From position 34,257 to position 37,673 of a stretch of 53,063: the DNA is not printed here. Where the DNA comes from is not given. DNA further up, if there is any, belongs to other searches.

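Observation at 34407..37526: One ORF encodes two complete PilB/GspE secretion-ATPase modules in tandem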

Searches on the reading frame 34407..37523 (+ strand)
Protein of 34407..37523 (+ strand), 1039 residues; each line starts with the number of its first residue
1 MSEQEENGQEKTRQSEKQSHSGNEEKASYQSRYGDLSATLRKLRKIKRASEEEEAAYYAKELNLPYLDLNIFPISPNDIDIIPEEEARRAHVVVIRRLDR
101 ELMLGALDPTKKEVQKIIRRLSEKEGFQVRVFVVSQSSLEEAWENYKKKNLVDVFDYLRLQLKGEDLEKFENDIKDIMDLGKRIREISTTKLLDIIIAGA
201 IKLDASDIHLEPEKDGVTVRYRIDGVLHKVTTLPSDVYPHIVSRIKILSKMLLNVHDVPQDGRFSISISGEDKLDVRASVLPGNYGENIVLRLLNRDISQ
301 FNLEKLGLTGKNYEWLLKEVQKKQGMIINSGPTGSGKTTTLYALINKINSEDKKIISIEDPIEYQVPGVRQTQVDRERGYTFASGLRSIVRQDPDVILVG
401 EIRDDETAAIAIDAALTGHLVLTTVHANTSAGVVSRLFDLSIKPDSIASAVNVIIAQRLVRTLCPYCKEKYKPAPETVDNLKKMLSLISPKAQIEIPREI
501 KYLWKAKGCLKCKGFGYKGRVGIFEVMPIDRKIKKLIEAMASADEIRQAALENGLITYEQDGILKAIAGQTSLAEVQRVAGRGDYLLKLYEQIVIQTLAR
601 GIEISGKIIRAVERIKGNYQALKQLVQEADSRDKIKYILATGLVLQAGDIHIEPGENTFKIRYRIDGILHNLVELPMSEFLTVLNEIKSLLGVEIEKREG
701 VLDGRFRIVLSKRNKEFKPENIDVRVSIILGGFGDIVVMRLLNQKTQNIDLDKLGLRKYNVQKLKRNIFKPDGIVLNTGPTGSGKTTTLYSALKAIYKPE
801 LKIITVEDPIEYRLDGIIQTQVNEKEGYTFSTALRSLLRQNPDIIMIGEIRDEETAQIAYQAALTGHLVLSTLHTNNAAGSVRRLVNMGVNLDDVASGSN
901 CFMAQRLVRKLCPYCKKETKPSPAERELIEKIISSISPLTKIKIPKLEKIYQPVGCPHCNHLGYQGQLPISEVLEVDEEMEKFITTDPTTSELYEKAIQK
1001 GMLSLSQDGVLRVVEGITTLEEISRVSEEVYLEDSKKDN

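Call 3: search_protein_families(library=pfam, proteins=[window:34407-37523:+], max_evalue=0.01)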
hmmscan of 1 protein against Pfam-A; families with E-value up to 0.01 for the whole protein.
window:34407-37523:+ (1039 aa): 28 families (the best 25 are shown)
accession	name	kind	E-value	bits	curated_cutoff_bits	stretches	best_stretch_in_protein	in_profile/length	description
PF00437.27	T2SSE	-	5.4e-229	759.6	24.9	2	190-578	9-370/370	Type II/IV secretion system protein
PF05157.20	MshEN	-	2.2e-10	40.8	23.1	1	62-146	1-83/90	MshEN domain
PF25199.1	nSTAND_NTPase5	-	1.7e-09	38.1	34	2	314-365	30-83/145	Novel STAND NTPase 5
PF20720.3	nSTAND3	-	1.7e-07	31.5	27.2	1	318-361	11-54/155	Novel STAND NTPase 3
PF04851.21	ResIII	-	5.7e-07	30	22.5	0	316-356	15-57/164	Type III restriction enzyme, res subunit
PF12775.13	AAA_7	-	1.2e-06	28.6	25.8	1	312-358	21-67/181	P-loop containing dynein motor region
PF13401.12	AAA_22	-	1.5e-06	29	27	0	322-360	3-41/130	AAA domain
PF13173.12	AAA_14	-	2.7e-06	27.9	27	0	774-906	4-105/129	AAA domain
PF13604.12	AAA_30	-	1.5e-05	25.2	27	0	321-356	15-50/191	AAA domain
PF13555.12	AAA_29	-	3.6e-05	23.9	27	0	769-789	19-39/61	P-loop containing region of AAA domain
PF00004.35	AAA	-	5.9e-05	24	21.2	0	330-401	4-65/131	ATPase family associated with various cellular activities (AAA)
PF00005.33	ABC_tran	-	0.00013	23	25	0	330-364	17-51/137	ABC transporter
PF02492.25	cobW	-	0.00014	21.9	20.7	0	328-357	4-32/180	CobW/HypB/UreG, nucleotide-binding domain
PF13191.12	AAA_16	-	0.00026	22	32.6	0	770-806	21-56/167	AAA ATPase domain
PF06414.18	Zeta_toxin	-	0.00026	20.9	22.3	0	321-381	13-75/199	Zeta toxin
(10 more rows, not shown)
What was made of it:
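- Checked: Pfam finds PF00437 T2SSE in two stretches (759.6 bits; first stretch aa 190-578) and one PF05157 MshEN/T2SSE_N domain at aa 62-146 (call 3).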

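Call 4: search_protein_families(library=ncbifam, proteins=[window:34407-37523:+], max_evalue=0.01)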
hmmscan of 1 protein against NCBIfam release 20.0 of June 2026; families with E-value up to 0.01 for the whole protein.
window:34407-37523:+ (1039 aa): 36 families (the best 25 are shown)
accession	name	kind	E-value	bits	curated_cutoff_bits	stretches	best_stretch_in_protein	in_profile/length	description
TIGR02533.1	type_II_gspE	equivalog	4.5e-269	893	630.25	2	82-579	4-485/486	type II secretion system ATPase GspE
TIGR02538.1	type_IV_pilB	equivalog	3.9e-266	884.1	675.65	2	37-580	29-562/564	type IV-A pilus assembly ATPase PilB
NF007755.0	PRK10436.1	equivalog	8.8e-224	743.4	617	2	172-582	68-461/465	type II secretion system protein GspE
NF053534.1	T4PilAsmATPsTfpB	equivalog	3.6e-223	742.2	850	2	51-580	65-582/584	type IV pilus assembly ATPase TfpB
NF041000.1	ATPase_ComGA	equivalog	6.5e-141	468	300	2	196-461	3-266/267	competence type IV pilus ATPase ComGA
TIGR01420.1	pilT_fam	subfamily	1.9e-98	329.9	319.1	2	194-461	3-269/343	PilT/PilU family type 4a pilus ATPase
TIGR02525.1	plasmid_TraJ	equivalog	4.9e-53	180.4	368.3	2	289-462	120-300/372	plasmid transfer ATPase TraJ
TIGR02524.1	dot_icm_DotB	equivalog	6.3e-44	150.6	463.3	2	746-887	112-258/358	Dot/Icm type IV secretion system ATPase DotB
NF058587.1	archaellum_moto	equivalog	3.4e-41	141.6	550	2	313-461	267-418/527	archaellum flagellar ATPase motor FlaI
TIGR02788.1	VirB11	equivalog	6e-34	117.5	249.95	2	306-443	127-268/308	P-type DNA transfer ATPase VirB11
TIGR02782.1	TrbB_P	equivalog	3.4e-32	111.9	304.55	2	308-441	121-256/303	P-type conjugative transfer ATPase TrbB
TIGR03819.1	heli_sec_ATPase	hypoth_equivalog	4.9e-31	108.1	373.15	2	285-442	138-302/340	TadA family conjugal transfer-associated ATPase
NF010469.0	PRK13894.1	subfamily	4.7e-25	88.6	508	2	308-456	134-283/320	conjugal transfer ATPase TrbB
NF010407.0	PRK13833.1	subfamily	2.5e-24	86.3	499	2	318-442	139-264/323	conjugal transfer protein TrbB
NF053672.1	bindosome_BasE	exception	1.2e-21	77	1000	2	313-440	262-391/512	bindosome assembly system ATPase subunit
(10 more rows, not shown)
